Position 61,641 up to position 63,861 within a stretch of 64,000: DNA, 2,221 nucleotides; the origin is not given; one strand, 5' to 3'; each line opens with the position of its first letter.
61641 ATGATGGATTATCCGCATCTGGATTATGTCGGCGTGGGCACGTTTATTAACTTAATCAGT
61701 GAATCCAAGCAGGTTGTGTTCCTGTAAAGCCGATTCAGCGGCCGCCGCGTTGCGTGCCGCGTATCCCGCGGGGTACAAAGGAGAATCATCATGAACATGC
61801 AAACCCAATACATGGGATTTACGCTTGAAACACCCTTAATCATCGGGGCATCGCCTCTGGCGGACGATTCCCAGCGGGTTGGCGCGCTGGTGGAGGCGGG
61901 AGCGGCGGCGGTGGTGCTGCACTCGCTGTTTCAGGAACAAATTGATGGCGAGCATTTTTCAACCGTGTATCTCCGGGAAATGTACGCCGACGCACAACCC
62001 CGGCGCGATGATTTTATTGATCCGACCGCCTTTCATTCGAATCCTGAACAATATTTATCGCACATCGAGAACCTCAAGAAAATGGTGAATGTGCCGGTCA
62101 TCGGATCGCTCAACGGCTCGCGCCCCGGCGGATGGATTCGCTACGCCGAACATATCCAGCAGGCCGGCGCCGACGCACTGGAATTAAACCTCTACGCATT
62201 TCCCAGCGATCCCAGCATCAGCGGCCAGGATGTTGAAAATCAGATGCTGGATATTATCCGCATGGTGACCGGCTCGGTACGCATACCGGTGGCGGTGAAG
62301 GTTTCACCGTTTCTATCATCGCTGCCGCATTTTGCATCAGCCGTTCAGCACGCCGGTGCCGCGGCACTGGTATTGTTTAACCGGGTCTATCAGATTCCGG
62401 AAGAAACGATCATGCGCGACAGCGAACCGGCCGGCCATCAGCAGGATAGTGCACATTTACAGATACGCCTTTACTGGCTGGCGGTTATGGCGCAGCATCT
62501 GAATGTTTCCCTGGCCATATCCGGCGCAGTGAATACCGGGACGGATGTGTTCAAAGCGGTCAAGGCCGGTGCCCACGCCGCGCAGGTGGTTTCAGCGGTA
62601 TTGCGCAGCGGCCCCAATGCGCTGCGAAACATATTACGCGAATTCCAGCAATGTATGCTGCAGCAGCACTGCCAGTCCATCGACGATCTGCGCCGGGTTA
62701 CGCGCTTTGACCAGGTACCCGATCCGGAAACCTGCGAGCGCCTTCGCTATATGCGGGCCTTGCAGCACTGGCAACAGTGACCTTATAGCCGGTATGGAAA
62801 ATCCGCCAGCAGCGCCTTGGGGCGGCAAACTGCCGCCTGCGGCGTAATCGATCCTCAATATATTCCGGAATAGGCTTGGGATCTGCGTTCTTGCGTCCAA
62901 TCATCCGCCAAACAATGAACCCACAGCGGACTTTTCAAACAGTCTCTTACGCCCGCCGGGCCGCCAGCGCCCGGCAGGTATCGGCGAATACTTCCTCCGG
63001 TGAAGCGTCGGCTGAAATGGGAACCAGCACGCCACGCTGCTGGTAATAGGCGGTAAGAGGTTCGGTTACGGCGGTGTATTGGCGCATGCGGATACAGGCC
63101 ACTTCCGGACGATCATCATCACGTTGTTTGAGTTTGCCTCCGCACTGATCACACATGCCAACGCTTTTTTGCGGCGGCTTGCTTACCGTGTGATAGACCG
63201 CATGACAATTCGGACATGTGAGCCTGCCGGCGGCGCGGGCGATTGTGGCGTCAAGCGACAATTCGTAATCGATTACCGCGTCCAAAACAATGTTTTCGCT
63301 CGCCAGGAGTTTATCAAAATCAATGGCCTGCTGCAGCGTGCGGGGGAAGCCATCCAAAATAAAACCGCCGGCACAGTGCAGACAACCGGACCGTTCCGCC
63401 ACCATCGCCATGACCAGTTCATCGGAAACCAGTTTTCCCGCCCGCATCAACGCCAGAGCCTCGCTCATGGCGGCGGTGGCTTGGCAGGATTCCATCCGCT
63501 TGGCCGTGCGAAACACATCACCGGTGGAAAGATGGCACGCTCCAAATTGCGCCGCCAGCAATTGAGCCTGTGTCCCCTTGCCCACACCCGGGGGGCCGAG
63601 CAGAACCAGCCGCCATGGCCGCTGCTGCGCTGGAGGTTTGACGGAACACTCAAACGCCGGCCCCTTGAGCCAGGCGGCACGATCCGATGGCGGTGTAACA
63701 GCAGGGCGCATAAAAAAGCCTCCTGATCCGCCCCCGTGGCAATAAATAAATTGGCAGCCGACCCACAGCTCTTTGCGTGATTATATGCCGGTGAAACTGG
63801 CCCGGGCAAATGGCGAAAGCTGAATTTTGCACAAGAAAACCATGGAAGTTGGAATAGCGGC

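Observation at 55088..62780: Orphan Qmo-like electron-transfer operon wired to sulfur-carrier proteins (ArsR-TusA-MvhD-HdrA-HdrA-x-QmoC-DsrE-DHOD) without aprBA, sat or dsr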

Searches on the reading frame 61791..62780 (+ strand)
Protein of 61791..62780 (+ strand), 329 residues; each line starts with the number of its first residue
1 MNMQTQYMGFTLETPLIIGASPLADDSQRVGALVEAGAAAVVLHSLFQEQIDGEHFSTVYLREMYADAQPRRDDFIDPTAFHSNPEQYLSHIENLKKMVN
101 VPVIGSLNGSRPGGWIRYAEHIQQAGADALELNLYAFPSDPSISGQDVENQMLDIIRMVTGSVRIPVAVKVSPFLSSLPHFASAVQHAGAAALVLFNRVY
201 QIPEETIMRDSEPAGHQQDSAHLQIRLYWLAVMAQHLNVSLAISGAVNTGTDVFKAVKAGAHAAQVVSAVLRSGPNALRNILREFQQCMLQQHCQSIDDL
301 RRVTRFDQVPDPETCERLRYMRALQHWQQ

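Call 3: search_protein_families(library=pfam, proteins=[window:61791-62780:+], max_evalue=0.01)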
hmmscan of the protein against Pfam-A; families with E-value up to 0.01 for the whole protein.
window:61791-62780:+ (329 aa): 3 families
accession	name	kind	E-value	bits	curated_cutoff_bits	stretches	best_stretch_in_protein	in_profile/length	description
PF01180.27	DHO_dh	-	1.3e-12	48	27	1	87-289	78-291/291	Dihydroorotate dehydrogenase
PF01070.24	FMN_dh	-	9.8e-05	22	24.9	1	214-302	249-345/350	FMN-dependent dehydrogenase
PF01207.24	Dus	-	0.00056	19.5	20.4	1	153-280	111-226/311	Dihydrouridine synthase (Dus)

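Call 4: search_protein_families(library=ncbifam, proteins=[window:61791-62780:+], max_evalue=0.01)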
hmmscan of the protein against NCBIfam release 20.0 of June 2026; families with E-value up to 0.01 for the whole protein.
window:61791-62780:+ (329 aa): 15 families
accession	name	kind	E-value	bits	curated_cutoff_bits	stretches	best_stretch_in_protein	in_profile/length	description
NF005741.0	PRK07565.1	subfamily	6.9e-100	334.4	303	1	1-328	2-330/335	dihydroorotate dehydrogenase-like protein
TIGR01037.2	pyrD_sub1_fam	subfamily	8.4e-21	74.3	270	1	4-300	2-295/300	dihydroorotate dehydrogenase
NF005574.0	PRK07259.1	equivalog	1.5e-20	73.3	269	1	86-303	80-301/304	dihydroorotate dehydrogenase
NF006183.0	PRK08318.1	equivalog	1.1e-17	64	335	1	2-302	3-317/422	NAD-dependent dihydropyrimidine dehydrogenase subunit PreA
NF041011.1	dihydoor_dh_Arch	equivalog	3.1e-16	59.3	330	1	9-299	5-282/289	dihydroorotate dehydrogenase PyrD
NF002702.0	PRK02506.1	equivalog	7.8e-12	44.9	301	1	3-301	4-306/313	dihydroorotate oxidase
NF003645.0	PRK05286.1-2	equivalog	3.9e-09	35.8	366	1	162-302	208-352/359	quinone-dependent dihydroorotate dehydrogenase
TIGR02151.1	IPP_isom_2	equivalog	3.3e-06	26.3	281.3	1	236-304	257-333/338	type 2 isopentenyl-diphosphate Delta-isomerase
TIGR00735.1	hisF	equivalog_domain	2e-05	24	294.55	0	225-285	61-120/254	imidazole glycerol phosphate synthase subunit HisF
TIGR01036.1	pyrD_sub2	equivalog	2.4e-05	23.3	200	1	161-298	207-348/356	dihydroorotate dehydrogenase (quinone)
NF003649.0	PRK05286.2-2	equivalog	6.2e-05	22.1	505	1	149-297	193-342/351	quinone-dependent dihydroorotate dehydrogenase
NF003652.0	PRK05286.2-5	equivalog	0.00048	19.4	267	1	160-296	210-351/353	quinone-dependent dihydroorotate dehydrogenase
NF003648.0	PRK05286.2-1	equivalog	0.00081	18.4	433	1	138-299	182-350/360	quinone-dependent dihydroorotate dehydrogenase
NF003646.0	PRK05286.1-4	equivalog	0.0009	18.1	457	1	163-286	210-337/341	quinone-dependent dihydroorotate dehydrogenase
NF003651.0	PRK05286.2-4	equivalog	0.0031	16.2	448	1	242-297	311-368/377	quinone-dependent dihydroorotate dehydrogenase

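Call 30: search_solved_structures(query=window:61791-62780:+, max_evalue=0.001)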
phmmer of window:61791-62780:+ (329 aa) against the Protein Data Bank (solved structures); distinct sequences matched with E-value up to 0.001: 12.
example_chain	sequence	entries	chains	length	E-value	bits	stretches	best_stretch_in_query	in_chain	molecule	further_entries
1ep1_A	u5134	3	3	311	8.8e-07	31.8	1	99-301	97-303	DIHYDROOROTATE DEHYDROGENASE B (PYRD SUBUNIT)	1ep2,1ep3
5ksw_A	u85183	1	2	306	1.3e-05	28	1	99-301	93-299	Dihydroorotate dehydrogenase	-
5ue9_A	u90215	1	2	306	1.3e-05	28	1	99-301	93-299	Dihydroorotate dehydrogenase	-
3oix_A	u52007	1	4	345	2.4e-05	27.1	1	125-301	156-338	Putative dihydroorotate dehydrogenase; dihydroorotate oxidase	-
6aj5_A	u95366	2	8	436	4.3e-05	26.3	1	164-299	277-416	Dihydroorotate dehydrogenase (quinone), mitochondrial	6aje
1jub_A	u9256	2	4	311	4.7e-05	26.1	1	101-300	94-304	dihydroorotate dehydrogenase A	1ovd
1jqv_A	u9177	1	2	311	9.4e-05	25.2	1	102-300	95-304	Dihydroorotate dehydrogenase A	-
1jrc_A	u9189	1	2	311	0.0001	25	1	221-300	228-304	dihydroorotate dehydrogenase A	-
1jrb_A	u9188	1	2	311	0.0001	25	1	223-300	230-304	dihydroorotate dehydrogenase A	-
1dor_A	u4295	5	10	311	0.0001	25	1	221-300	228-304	DIHYDROOROTATE DEHYDROGENASE A | DIHYDROOROTATE DEHYDROGENASE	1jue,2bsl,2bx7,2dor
1jqx_A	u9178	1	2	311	0.0001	25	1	223-300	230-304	dihydroorotate dehydrogenase A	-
6b8s_A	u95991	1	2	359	0.00029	23.6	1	138-290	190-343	Dihydroorotate dehydrogenase (quinone)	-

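Call 33: find_homologous_proteins(query=window:61791-62780:+)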
Query window:61791-62780:+ (329 aa): 7378 proteins with E <= 0.001 among 8000 candidates; the best 120 are listed.
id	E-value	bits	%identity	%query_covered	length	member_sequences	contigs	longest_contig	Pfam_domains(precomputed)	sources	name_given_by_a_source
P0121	2.0e-213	725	98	100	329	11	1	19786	PF01180.28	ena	-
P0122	1.3e-167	575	79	100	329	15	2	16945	PF01070.25,PF01180.28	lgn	-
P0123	1.9e-160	551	75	100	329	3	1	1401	PF01180.28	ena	-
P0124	1.1e-155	536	70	100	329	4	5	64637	PF01180.28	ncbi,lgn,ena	-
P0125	7.8e-152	523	71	99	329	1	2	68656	PF01180.28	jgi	jgi:dihydroorotate dehydrogenase (fumarate)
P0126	1.2e-151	522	71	99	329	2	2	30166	PF01180.28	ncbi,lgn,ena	-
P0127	5.2e-146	504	68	99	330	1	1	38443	PF01180.28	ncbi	-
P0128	3.5e-144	498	69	99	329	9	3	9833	PF01180.28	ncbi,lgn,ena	-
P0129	5.9e-133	461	64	99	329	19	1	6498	PF01180.28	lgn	-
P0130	1.9e-132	459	64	99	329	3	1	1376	PF01180.28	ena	-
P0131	1.5e-88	315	46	100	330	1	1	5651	PF01180.28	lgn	-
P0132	1.3e-87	312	45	100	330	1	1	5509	PF13714.13,PF01180.28,PF01207.24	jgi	jgi:dihydroorotate dehydrogenase (fumarate)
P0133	2.1e-87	311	47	100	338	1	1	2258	PF01180.28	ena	-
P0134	1.6e-86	309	50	99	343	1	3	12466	PF01180.28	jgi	jgi:dihydroorotate dehydrogenase (fumarate)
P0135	4.6e-86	307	46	99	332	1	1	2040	PF01180.28,PF01207.24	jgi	jgi:dihydroorotate dehydrogenase (fumarate)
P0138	1.5e-84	302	45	100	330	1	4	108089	PF01180.28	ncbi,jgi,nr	ncbi:MAG TPA: dihydroorotate dehydrogenase-like protein [Opitutaceae bacterium]|nr:dihydroorotate de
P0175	2.0e-82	295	45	100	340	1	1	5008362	PF01180.28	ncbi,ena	-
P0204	1.3e-81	292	44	100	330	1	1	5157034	PF01180.28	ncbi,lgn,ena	-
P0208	1.6e-81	292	46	100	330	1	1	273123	PF01180.28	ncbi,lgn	-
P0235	6.4e-81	290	43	100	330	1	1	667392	PF01180.28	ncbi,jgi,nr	ncbi:MAG: dihydroorotate dehydrogenase [Rariglobus sp.]|jgi:dihydroorotate dehydrogenase (fumarate)|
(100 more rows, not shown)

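Call 34: find_encoding_contigs(protein=P0175, flank=8000, max_places=1)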
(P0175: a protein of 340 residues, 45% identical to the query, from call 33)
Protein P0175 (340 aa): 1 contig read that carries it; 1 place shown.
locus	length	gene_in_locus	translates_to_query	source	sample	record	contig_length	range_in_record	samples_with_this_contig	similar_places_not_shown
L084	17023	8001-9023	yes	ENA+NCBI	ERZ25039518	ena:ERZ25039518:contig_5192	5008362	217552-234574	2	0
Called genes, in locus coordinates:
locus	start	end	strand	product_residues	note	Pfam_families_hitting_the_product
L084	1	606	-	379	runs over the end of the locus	PF27537:HoxH, PF00374:NiFeSe_Hases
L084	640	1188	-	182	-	PF01058:Oxidored_q6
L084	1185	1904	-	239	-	PF13510:Fer2_4, PF10588:NADH-G_4Fe-4S_3, PF22117:Fer4_Nqo3, PF12838:Fer4_7, PF13187:Fer4_9 (weak), PF00037:Fer4 (weak), PF12837:Fer4_6 (weak), PF13237:Fer4_10 (weak), +2 more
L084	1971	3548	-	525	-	PF01257:2Fe-2S_thioredx (weak), PF01512:Complex1_51K, PF10531:SLBB (weak), PF10589:NADH_4Fe-4S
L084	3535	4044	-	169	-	PF01257:2Fe-2S_thioredx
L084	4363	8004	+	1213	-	PF01855:POR_N, PF17147:PFOR_II, PF01558:POR, PF10371:EKR, PF12837:Fer4_6, PF12838:Fer4_7, PF13237:Fer4_10, PF13484:Fer4_16, +6 more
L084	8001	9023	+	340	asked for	PF01180:DHO_dh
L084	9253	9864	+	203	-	PF00406:ADK, PF13207:AAA_17, PF05191:ADK_lid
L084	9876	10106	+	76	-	-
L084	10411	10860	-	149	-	PF07291:MauE (weak), PF07681:DoxX (faint)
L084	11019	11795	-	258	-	PF00392:GntR, PF07702:UTRA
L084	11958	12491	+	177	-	PF07681:DoxX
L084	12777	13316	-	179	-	PF13358:DDE_3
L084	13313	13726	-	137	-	PF00292:PAX (weak), PF01710:HTH_Tnp_IS630 (weak), PF13551:HTH_29 (faint), PF01498:HTH_Tnp_Tc3_2 (faint), PF13565:HTH_32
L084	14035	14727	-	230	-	PF13549:ATP-grasp_5, PF13302:Acetyltransf_3, PF00583:Acetyltransf_1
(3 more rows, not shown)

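Call 35: find_encoding_contigs(protein=P0138, flank=8000, max_places=1)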
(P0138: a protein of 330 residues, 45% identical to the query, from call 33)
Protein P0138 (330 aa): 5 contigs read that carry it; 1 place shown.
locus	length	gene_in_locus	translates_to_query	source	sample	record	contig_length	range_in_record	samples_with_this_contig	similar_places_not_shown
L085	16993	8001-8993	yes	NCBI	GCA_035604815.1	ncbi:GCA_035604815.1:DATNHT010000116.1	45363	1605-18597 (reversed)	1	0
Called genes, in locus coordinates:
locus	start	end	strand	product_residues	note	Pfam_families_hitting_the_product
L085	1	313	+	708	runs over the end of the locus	PF21419:RoxA-like_Cyt-c (faint)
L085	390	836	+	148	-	-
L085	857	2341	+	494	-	PF00034:Cytochrom_C (faint), PF13442:Cytochrome_CBB3 (faint), PF21419:RoxA-like_Cyt-c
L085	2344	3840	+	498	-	PF21419:RoxA-like_Cyt-c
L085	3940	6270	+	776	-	-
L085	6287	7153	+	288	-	-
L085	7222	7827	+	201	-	PF02245:Pur_DNA_glyco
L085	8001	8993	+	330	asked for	PF01180:DHO_dh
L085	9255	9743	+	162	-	PF00582:Usp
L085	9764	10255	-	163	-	PF00582:Usp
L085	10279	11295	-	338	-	PF10114:PocR, PF00165:HTH_AraC, PF12833:HTH_18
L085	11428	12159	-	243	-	PF00072:Response_reg, PF08281:Sigma70_r4_2, PF00196:GerE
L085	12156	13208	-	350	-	PF00072:Response_reg, PF07730:HisKA_3, PF13581:HATPase_c_2 (weak), PF02518:HATPase_c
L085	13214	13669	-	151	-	PF00072:Response_reg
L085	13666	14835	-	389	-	PF00989:PAS, PF08448:PAS_4, PF13426:PAS_9, PF08447:PAS_3, PF02518:HATPase_c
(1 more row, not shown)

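Call 36: find_encoding_contigs(protein=P0127, flank=10000, max_places=1)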
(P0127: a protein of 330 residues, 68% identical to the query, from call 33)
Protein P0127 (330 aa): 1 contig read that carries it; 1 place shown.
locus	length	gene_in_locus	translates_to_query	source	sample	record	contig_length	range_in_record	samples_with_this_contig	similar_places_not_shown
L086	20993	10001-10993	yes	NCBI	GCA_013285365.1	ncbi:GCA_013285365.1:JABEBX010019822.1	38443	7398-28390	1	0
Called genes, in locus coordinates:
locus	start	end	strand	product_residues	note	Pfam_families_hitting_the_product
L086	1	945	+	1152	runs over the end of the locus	PF25596:CPSase_L_D1, PF02786:CPSase_L_D2, PF02787:CPSase_L_D3, PF25596:CPSase_L_D1, PF02222:ATP-grasp (weak), PF02786:CPSase_L_D2, PF07478:Dala_Dala_lig_C, PF02142:MGS, +3 more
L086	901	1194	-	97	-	-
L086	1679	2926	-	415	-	PF03349:Toluene_X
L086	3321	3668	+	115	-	PF01022:HTH_5, PF12840:HTH_20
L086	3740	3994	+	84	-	PF01206:TusA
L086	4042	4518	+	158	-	PF02662:FlpD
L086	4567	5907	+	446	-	PF00890:FAD_binding_2, PF01266:DAO, PF01946:Thi4 (weak), PF07992:Pyr_redox_2, PF12831:FAD_oxidored (weak), PF13450:NAD_binding_8, PF12838:Fer4_7, PF14697:Fer4_21 (weak), +5 more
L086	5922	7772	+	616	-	PF01266:DAO (faint), PF07992:Pyr_redox_2, PF13450:NAD_binding_8 (weak), PF12838:Fer4_7, PF13187:Fer4_9 (weak), PF14697:Fer4_21 (weak), PF00037:Fer4, PF12837:Fer4_6 (weak), +4 more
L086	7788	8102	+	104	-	-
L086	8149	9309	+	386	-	PF12838:Fer4_7 (weak), PF13183:Fer4_8, PF13187:Fer4_9, PF13237:Fer4_10 (faint), PF13534:Fer4_17 (weak)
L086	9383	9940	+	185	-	PF13686:DrsE_2, PF02635:DsrE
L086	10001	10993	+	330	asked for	PF01180:DHO_dh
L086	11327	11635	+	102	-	-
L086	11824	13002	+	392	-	PF01694:Rhomboid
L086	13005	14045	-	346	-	PF01595:CNNM, PF00571:CBS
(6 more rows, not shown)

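Call 68: find_encoding_contigs(protein=P0204, flank=5000, max_places=1)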
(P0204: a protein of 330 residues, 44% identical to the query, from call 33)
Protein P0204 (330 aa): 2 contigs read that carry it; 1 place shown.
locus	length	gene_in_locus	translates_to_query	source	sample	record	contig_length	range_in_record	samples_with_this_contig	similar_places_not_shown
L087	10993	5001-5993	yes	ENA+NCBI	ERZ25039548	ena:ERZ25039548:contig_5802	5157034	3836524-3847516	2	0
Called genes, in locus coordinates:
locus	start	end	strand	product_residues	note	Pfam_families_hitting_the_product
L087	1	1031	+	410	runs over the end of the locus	PF00155:Aminotran_1_2, PF00266:Aminotran_5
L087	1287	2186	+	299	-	PF01855:POR_N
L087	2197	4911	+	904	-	PF01558:POR, PF10371:EKR, PF12837:Fer4_6 (weak), PF12838:Fer4_7, PF13183:Fer4_8 (weak), PF13187:Fer4_9 (weak), PF13484:Fer4_16, PF02775:TPP_enzyme_C, +3 more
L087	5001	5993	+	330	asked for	PF01180:DHO_dh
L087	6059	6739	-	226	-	PF00753:Lactamase_B, PF12706:Lactamase_B_2 (weak), PF19583:ODP (faint)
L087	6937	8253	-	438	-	PF02417:Chromate_transp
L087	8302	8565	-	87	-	-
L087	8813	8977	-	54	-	-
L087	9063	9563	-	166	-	PF00210:Ferritin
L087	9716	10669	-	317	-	PF00515:TPR_1 (faint), PF13432:TPR_16, PF01476:LysM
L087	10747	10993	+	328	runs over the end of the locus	PF13580:SIS_2 (faint), PF01380:SIS, PF00571:CBS (faint)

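Call 69: find_encoding_contigs(protein=P0235, flank=5000, max_places=1)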
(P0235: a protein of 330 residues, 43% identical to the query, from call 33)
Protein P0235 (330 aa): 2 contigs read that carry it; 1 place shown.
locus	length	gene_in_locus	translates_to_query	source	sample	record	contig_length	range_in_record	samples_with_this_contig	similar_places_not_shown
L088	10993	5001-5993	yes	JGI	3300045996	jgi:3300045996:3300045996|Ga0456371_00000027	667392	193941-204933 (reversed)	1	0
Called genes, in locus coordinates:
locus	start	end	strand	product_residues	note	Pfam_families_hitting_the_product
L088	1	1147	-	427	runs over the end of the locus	PF00368:HMG-CoA_red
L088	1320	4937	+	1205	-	PF01855:POR_N, PF17147:PFOR_II, PF01558:POR, PF10371:EKR, PF00037:Fer4 (weak), PF12837:Fer4_6 (weak), PF12838:Fer4_7, PF02775:TPP_enzyme_C, +7 more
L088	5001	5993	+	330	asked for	PF01180:DHO_dh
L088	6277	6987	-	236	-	PF07963:N_methyl, PF07596:SBP_bac_10 (faint)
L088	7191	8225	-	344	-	PF14583:Pectate_lyase22, PF26549:Tricorn_N (faint), PF07676:PD40 (weak)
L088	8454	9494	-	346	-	PF00356:LacI, PF13377:Peripla_BP_3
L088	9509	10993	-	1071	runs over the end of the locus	PF13229:Beta_helix (weak)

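Call 70: find_encoding_contigs(protein=P0208, flank=5000, max_places=1)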
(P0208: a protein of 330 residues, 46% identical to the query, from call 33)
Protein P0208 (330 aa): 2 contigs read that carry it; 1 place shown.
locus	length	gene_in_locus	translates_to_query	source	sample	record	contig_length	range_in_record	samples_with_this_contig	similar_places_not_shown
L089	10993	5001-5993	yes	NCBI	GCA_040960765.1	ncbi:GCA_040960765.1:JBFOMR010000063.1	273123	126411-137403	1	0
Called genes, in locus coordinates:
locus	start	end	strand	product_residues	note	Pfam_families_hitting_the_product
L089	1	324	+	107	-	-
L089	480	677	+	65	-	-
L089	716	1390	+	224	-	PF18306:LDcluster4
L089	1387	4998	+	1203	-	PF01855:POR_N, PF17147:PFOR_II, PF01558:POR, PF10371:EKR, PF12838:Fer4_7, PF13237:Fer4_10, PF13484:Fer4_16, PF02775:TPP_enzyme_C, +5 more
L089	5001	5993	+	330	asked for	PF01180:DHO_dh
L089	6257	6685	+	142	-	-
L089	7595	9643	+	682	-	PF05649:Peptidase_M13_N, PF01431:Peptidase_M13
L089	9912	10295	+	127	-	-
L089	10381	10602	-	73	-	-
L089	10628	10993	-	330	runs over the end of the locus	PF00365:PFK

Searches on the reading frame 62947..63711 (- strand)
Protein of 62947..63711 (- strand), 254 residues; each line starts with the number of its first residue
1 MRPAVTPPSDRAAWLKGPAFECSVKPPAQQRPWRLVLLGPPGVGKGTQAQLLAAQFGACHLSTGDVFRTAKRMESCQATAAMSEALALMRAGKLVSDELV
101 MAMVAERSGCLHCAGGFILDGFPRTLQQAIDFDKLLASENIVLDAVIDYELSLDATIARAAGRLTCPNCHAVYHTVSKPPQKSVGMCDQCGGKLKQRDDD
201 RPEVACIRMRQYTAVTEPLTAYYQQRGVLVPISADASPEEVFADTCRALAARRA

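Call 53: search_protein_families(library=pfam, proteins=[window:62947-63711:-], max_evalue=0.000001)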
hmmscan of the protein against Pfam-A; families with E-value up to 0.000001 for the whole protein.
window:62947-63711:- (254 aa): 3 families
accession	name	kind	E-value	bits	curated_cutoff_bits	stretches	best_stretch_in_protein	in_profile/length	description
PF00406.28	ADK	-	4e-37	128.1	26.8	1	37-227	1-150/151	Adenylate kinase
PF13207.12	AAA_17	-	3.2e-19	70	27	1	38-161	1-120/136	AAA domain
PF05191.20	ADK_lid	-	4.1e-13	49.4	26.6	1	163-199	1-36/36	Adenylate kinase, active site lid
